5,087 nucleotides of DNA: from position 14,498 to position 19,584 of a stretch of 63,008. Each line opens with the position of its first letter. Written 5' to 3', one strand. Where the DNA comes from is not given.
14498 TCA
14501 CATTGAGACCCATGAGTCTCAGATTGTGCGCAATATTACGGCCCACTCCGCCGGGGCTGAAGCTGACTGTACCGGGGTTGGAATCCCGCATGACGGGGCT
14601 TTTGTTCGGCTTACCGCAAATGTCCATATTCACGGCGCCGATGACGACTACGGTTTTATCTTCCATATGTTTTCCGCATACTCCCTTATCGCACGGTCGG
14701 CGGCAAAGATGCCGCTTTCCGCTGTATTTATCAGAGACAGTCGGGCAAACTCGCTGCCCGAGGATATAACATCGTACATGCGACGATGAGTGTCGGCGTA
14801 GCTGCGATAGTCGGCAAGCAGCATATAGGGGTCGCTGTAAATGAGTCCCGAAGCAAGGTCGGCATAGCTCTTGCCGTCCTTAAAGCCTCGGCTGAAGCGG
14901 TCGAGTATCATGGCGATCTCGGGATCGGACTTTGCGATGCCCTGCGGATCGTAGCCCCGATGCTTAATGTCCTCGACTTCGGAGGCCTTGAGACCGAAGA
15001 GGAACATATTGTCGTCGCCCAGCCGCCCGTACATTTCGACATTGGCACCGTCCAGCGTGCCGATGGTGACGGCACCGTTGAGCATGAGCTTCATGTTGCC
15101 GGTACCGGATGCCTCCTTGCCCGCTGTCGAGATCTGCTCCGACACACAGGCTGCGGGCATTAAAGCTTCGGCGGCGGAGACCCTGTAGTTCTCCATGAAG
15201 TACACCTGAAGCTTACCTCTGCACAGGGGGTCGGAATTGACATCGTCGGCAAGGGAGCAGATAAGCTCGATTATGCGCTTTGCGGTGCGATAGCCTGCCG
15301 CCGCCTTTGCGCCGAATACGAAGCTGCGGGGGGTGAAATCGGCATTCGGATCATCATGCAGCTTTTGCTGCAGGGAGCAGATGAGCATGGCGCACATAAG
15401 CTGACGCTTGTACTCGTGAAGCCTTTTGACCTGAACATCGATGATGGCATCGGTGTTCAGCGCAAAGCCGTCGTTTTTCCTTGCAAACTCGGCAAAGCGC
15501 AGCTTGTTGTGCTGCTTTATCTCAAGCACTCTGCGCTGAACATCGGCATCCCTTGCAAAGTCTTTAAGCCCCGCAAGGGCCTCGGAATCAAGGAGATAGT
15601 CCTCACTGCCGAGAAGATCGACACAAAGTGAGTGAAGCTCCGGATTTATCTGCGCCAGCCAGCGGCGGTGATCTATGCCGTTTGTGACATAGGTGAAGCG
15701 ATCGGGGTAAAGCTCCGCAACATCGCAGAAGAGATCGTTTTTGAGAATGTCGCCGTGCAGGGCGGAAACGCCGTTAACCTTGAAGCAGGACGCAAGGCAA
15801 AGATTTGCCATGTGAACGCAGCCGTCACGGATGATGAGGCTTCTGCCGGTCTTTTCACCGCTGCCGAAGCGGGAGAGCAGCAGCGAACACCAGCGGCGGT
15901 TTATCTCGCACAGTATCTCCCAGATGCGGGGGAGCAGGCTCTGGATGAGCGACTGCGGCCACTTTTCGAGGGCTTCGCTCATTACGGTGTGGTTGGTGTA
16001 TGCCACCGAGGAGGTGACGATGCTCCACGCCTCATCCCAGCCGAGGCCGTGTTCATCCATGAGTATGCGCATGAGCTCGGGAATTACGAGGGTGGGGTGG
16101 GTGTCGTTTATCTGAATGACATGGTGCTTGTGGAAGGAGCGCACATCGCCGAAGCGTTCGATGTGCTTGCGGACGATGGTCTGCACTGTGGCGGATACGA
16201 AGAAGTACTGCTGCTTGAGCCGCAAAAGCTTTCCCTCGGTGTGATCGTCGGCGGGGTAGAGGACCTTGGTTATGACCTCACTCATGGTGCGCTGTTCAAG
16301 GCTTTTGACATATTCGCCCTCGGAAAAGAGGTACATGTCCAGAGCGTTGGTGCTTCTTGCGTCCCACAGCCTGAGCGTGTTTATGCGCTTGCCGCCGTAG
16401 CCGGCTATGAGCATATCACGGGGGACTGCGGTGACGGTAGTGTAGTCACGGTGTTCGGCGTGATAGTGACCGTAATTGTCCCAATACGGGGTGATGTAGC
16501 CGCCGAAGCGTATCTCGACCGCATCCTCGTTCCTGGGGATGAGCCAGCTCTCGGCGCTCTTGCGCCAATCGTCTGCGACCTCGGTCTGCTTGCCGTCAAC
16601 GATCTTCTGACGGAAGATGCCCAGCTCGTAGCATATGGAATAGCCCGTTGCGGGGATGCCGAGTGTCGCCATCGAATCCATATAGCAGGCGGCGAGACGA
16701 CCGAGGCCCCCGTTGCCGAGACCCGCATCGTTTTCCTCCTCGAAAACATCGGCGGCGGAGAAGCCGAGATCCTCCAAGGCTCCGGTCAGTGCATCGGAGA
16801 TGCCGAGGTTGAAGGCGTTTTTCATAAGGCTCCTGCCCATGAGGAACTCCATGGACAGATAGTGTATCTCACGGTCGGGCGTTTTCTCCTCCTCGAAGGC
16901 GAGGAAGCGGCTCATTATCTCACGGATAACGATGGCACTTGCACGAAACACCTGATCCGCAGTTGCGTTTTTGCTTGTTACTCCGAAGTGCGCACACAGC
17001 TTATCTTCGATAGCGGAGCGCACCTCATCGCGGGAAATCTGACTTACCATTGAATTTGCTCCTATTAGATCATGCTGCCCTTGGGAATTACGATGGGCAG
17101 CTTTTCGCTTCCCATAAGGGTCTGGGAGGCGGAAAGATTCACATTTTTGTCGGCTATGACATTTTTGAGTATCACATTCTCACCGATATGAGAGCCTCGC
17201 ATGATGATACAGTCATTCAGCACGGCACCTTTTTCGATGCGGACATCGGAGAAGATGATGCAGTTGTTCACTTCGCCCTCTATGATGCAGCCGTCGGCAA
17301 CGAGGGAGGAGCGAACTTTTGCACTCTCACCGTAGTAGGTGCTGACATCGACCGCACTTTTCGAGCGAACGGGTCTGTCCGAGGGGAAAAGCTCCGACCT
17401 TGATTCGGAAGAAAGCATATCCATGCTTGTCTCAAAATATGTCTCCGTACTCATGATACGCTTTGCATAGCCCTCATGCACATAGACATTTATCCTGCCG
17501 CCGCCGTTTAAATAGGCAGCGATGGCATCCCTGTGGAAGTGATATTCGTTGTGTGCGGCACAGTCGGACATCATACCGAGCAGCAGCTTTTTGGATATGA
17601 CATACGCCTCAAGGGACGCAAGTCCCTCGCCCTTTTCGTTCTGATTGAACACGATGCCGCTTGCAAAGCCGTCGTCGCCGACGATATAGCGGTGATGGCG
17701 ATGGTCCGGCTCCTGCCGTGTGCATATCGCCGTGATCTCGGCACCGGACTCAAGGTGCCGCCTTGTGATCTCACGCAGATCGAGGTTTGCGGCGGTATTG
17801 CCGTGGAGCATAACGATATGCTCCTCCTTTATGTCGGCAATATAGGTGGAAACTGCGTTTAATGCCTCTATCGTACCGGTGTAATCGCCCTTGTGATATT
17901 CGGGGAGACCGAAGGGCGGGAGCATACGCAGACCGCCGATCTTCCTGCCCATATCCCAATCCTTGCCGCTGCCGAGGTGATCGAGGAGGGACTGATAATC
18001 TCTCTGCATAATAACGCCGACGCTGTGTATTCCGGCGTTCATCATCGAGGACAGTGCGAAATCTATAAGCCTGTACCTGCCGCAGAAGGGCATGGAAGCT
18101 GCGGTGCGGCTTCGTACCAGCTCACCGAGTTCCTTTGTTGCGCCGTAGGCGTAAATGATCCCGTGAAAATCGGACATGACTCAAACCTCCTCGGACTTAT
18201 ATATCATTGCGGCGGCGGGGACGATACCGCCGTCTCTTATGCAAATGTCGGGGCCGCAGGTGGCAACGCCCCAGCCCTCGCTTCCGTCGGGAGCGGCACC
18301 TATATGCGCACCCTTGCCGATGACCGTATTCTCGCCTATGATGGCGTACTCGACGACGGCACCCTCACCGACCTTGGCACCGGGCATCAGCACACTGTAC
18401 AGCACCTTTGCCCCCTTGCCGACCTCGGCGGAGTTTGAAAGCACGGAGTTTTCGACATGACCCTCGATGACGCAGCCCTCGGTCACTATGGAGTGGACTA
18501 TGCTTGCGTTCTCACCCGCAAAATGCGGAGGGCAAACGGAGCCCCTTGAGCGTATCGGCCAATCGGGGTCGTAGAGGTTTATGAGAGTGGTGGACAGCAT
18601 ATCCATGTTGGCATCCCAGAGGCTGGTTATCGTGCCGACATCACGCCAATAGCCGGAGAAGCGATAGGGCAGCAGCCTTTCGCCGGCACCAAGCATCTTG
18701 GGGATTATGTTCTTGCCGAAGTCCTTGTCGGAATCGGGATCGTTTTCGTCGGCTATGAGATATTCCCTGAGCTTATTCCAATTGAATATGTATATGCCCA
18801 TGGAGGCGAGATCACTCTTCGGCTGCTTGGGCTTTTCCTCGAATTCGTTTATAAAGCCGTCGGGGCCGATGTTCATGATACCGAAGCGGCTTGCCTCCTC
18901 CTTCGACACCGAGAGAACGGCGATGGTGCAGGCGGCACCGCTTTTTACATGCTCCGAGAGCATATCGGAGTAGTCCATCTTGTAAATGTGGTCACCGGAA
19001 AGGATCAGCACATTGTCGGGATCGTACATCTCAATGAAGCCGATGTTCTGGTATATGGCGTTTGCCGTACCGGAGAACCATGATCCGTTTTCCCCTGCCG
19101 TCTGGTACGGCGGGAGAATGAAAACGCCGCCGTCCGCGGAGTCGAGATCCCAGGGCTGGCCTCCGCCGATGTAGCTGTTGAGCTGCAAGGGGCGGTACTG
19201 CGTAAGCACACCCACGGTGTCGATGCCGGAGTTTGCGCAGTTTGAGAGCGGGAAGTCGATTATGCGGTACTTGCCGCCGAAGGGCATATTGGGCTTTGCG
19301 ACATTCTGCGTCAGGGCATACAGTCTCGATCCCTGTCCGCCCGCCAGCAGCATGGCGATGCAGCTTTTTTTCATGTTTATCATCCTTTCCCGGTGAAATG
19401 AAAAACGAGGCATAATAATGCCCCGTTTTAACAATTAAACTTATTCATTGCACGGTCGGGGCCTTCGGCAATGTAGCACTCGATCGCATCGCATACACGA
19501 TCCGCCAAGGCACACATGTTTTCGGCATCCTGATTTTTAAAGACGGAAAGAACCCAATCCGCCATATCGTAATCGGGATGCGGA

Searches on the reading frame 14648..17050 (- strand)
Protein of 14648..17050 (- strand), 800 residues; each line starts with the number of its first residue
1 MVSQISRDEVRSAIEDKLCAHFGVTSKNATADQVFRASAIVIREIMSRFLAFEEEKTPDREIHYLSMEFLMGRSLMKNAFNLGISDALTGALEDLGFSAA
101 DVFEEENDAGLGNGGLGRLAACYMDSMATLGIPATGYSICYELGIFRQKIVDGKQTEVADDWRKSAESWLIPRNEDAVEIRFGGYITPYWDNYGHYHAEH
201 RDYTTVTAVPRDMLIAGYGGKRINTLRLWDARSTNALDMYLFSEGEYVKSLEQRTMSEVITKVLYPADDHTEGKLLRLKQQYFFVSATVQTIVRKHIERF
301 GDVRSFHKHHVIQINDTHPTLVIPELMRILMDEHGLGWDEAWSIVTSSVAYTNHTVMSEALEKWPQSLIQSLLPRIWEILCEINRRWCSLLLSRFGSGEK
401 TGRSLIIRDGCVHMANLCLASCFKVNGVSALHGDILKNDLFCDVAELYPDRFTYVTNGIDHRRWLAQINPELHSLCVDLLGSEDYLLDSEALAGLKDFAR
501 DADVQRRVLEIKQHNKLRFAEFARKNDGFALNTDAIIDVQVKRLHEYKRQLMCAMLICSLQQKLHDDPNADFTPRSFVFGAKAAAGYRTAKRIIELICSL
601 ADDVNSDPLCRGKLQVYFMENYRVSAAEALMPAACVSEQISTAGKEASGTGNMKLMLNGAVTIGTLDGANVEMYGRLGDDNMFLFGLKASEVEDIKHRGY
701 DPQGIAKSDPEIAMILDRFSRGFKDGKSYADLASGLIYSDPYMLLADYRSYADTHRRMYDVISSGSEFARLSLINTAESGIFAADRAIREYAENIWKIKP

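Call 40: search_protein_families(library=pfam, proteins=[window:14648-17050:-], max_evalue=0.00001)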
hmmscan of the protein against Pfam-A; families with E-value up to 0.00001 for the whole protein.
window:14648-17050:- (800 aa): 1 family
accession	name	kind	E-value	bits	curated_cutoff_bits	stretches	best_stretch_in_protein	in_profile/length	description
PF00343.26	Phosphorylase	-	1.1e-281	936.7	27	1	92-798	1-713/713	Carbohydrate phosphorylase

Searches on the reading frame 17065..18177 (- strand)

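Call 40: search_protein_families(library=pfam, proteins=[window:17065-18177:-], max_evalue=0.00001)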
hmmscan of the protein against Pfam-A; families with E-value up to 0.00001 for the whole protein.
window:17065-18177:- (370 aa): 4 families
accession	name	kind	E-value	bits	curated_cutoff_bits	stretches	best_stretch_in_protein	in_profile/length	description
PF24894.1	Hexapep_GlmU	-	2e-14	54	23.3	1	282-351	10-80/104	GlmU-like, C-terminal hexapeptide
PF00483.29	NTP_transferase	-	1.2e-12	48.4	21.2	1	6-164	2-146/245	Nucleotidyl transferase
PF25084.1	LbH_EIF2B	-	2.1e-09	37.8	54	1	270-350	18-101/105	EIF2B subunit epsilon LbH domain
PF25247.1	LbH_GLGC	-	1.9e-06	28.3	27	0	285-327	10-53/135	GLGC left-handed parallel beta-helix domain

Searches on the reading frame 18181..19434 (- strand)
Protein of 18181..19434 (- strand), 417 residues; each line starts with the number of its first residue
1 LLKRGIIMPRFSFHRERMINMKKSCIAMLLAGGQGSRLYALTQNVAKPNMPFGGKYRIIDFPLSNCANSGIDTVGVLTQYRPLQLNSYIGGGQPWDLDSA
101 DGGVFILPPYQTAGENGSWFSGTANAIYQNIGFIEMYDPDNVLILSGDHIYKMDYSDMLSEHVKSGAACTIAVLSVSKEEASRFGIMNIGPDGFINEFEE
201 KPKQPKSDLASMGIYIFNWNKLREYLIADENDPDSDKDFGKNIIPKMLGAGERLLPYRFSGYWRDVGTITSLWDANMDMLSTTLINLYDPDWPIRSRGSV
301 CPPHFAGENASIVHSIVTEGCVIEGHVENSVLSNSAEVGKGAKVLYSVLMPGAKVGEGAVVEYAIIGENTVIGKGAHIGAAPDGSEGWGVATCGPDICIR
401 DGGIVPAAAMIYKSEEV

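Call 41: search_protein_families(library=pfam, proteins=[window:18181-19434:-], max_evalue=0.00001)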
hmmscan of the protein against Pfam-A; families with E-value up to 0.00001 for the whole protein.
window:18181-19434:- (417 aa): 4 families
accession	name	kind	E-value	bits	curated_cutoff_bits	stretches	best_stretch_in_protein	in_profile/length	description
PF00483.29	NTP_transferase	-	2.9e-65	220.7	21.2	1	27-280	2-243/245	Nucleotidyl transferase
PF24894.1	Hexapep_GlmU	-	2.5e-16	60.1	23.3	1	307-382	11-87/104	GlmU-like, C-terminal hexapeptide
PF25084.1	LbH_EIF2B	-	6.7e-08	32.9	54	1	307-377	31-104/105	EIF2B subunit epsilon LbH domain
PF00132.30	Hexapep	-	3.4e-06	27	27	0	364-379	2-17/36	Bacterial transferase hexapeptide (six repeats)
